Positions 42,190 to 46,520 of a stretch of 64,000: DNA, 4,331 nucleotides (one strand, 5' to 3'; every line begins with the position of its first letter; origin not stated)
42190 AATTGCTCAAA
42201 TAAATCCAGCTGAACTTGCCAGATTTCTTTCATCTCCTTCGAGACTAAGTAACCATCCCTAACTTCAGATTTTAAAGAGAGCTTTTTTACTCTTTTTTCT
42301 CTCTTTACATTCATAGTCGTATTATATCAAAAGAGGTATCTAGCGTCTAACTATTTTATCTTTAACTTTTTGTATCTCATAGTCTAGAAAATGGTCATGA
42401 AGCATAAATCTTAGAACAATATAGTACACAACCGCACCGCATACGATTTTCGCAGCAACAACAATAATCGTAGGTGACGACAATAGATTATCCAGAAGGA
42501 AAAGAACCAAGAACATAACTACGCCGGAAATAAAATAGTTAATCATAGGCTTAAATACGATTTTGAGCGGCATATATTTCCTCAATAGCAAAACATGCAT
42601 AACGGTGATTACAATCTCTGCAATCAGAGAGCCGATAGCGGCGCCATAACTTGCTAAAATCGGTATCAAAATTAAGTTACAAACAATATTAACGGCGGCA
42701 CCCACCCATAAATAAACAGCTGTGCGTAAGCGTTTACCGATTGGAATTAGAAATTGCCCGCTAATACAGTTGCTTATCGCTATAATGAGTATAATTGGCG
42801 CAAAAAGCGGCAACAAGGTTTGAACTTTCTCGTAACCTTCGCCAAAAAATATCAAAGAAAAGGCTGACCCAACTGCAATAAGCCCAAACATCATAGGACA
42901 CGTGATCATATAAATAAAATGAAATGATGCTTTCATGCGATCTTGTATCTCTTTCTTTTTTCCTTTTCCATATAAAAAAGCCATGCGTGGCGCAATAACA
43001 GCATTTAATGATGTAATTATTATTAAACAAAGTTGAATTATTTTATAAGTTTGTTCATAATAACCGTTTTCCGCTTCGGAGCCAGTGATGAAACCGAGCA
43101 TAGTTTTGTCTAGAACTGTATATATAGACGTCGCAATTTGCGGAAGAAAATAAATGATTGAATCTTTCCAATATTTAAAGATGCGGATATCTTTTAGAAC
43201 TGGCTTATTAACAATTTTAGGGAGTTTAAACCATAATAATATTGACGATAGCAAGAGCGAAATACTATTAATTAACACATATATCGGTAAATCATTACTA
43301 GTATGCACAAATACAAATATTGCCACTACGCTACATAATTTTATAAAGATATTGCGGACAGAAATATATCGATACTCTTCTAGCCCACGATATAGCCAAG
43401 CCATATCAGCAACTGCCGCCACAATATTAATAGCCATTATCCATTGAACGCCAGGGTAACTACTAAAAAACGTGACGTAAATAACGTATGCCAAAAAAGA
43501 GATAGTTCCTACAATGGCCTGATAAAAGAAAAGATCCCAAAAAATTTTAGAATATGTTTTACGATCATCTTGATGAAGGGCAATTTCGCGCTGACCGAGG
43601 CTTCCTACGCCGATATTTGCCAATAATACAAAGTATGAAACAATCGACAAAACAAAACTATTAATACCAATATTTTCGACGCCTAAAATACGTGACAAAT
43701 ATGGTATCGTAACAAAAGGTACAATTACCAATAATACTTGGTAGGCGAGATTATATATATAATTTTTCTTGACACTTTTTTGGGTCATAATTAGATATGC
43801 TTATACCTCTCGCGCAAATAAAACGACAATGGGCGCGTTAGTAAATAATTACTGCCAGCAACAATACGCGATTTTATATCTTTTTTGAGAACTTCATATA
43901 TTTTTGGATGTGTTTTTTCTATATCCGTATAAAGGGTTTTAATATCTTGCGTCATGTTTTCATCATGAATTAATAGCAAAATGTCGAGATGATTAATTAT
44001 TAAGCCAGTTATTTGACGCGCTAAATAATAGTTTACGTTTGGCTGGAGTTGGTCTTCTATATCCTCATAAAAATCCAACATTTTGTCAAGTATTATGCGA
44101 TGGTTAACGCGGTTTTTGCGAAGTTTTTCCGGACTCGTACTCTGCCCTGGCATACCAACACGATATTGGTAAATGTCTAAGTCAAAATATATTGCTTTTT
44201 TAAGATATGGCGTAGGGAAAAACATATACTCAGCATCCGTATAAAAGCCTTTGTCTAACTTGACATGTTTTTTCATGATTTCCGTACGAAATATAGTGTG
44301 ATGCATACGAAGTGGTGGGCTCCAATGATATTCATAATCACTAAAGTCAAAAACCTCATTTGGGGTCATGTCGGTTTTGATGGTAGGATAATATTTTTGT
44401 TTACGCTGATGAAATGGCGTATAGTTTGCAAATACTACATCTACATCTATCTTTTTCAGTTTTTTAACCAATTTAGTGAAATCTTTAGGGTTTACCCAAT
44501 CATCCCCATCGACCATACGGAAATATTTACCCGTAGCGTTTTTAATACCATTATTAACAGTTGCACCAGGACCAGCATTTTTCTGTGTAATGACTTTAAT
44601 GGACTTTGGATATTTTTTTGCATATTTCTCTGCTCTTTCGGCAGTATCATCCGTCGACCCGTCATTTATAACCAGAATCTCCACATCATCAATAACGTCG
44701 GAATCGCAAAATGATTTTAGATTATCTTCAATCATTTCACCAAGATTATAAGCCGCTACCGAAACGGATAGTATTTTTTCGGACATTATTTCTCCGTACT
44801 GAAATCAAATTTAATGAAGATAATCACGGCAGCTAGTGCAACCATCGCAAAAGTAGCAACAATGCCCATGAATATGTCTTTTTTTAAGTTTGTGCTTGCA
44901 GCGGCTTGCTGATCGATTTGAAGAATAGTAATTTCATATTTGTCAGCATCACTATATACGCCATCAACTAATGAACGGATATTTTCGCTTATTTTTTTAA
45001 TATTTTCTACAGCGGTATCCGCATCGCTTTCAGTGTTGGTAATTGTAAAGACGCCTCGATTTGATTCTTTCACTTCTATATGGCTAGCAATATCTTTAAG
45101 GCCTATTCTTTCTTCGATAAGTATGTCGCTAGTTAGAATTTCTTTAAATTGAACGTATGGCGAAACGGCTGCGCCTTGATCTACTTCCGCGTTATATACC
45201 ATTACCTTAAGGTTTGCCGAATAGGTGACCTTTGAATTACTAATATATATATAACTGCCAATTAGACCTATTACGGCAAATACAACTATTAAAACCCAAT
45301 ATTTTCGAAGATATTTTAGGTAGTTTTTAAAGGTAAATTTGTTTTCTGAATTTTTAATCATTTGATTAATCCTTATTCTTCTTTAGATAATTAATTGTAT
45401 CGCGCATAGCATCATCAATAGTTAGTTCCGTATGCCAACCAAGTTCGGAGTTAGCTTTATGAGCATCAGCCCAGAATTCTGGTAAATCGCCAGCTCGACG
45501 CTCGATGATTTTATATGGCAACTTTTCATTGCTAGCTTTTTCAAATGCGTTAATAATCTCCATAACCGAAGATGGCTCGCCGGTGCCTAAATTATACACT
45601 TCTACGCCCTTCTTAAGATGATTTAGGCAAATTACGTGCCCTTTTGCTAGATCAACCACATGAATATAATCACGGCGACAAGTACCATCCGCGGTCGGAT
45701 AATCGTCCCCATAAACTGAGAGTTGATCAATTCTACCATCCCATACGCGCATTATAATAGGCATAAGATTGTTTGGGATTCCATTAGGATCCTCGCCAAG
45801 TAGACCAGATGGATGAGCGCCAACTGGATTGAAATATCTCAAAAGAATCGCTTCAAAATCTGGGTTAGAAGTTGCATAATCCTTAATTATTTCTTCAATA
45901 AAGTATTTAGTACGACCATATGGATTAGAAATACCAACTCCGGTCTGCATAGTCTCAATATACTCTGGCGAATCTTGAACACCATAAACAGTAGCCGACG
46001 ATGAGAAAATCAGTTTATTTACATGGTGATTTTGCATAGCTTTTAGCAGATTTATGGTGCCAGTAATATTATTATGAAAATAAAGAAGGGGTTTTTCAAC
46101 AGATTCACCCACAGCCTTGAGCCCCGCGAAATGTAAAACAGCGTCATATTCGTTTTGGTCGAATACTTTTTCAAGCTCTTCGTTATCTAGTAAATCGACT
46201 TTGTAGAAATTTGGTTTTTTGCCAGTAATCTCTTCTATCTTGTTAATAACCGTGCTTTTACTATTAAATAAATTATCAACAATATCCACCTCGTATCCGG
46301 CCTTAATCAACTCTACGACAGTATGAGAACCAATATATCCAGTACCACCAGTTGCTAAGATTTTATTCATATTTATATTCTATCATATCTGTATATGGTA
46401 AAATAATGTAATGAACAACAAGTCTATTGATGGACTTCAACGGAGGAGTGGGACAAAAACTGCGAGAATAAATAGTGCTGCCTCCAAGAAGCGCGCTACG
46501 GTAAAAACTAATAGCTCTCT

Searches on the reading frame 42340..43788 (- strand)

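Call 23: search_protein_families(library=pfam, max_evalue=0.001, proteins=[window:42340-43788:-])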
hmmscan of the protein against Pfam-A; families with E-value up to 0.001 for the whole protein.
window:42340-43788:- (482 aa): 2 families
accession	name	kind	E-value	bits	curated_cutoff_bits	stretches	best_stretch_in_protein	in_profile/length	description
PF01943.22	Polysacc_synt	-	2.7e-29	102.9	28.2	1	7-270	2-271/274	Polysaccharide biosynthesis protein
PF03023.19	MurJ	-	1.9e-05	23.9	27.4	1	138-428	126-424/451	Lipid II flippase MurJ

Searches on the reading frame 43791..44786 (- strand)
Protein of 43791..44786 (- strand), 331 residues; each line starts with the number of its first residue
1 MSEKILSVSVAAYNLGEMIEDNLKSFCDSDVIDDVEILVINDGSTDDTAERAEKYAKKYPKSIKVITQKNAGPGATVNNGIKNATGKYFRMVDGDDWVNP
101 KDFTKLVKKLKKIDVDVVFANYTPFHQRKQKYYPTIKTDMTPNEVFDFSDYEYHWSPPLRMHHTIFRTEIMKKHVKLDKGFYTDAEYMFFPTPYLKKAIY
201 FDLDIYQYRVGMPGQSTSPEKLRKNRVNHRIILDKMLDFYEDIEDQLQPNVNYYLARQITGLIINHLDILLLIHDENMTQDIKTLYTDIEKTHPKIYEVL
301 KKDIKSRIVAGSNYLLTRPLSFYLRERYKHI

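Call 23: search_protein_families(library=pfam, max_evalue=0.001, proteins=[window:43791-44786:-])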
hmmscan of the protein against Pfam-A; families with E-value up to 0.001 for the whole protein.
window:43791-44786:- (331 aa): 3 families
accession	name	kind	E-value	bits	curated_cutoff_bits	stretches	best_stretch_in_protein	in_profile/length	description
PF00535.33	Glycos_transf_2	-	6.7e-29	101.4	23.3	1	7-141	1-134/168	Glycosyl transferase family 2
PF13641.12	Glyco_tranf_2_3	-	9.4e-11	42.6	27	1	6-119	3-120/230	Glycosyltransferase like family 2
PF10111.15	Glyco_tranf_2_2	-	7.6e-09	35.9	27.3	1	33-114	28-116/276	Glycosyltransferase like family 2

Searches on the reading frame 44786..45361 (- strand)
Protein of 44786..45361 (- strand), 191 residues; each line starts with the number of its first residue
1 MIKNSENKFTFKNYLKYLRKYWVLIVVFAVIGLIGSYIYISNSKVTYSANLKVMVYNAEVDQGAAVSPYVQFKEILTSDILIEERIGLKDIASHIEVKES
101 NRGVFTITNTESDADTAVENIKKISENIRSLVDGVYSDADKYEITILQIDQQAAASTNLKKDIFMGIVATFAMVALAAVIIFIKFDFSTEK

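Call 23: search_protein_families(library=pfam, max_evalue=0.001, proteins=[window:44786-45361:-])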
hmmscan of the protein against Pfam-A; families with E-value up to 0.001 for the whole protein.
window:44786-45361:- (191 aa): 1 family
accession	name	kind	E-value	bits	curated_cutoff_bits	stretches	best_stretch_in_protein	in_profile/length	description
PF02706.20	Wzz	-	2.1e-06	28.4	25.5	1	8-84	2-86/91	Chain length determinant protein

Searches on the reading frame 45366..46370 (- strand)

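Call 23: search_protein_families(library=pfam, max_evalue=0.001, proteins=[window:45366-46370:-])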
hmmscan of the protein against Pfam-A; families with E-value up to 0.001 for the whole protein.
window:45366-46370:- (334 aa): 10 families
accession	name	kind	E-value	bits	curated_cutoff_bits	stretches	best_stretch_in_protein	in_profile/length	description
PF01370.27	Epimerase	-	3e-56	191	20.9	1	4-262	1-240/240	NAD dependent epimerase/dehydratase family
PF16363.11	GDP_Man_Dehyd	-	1.5e-51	176.2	27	1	5-325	1-332/332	GDP-mannose 4,6 dehydratase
PF01073.25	3Beta_HSD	-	3.3e-17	62.9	22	1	6-164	2-159/280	3-beta hydroxysteroid dehydrogenase/isomerase family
PF02719.21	Polysacc_synt_2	-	6.4e-14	52.2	20.2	1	4-125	1-128/293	Polysaccharide biosynthesis protein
PF04321.23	RmlD_sub_bind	-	1.6e-10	41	27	1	3-165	2-139/287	RmlD substrate binding domain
PF13460.12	NAD_binding_10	-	2e-09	38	27.2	1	8-133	1-107/184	NAD(P)H-binding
PF07993.18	NAD_binding_4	-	3.5e-08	33.4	20.1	1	7-167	2-193/258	Male sterility protein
PF00106.31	adh_short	-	9e-07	29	26.6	1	4-122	3-133/195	short chain dehydrogenase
PF05368.20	NmrA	-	9.9e-06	25.8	27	0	2-125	3-107/298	NmrA-like family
PF08659.16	KR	-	0.00057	20.3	22.6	0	5-137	4-149/180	KR domain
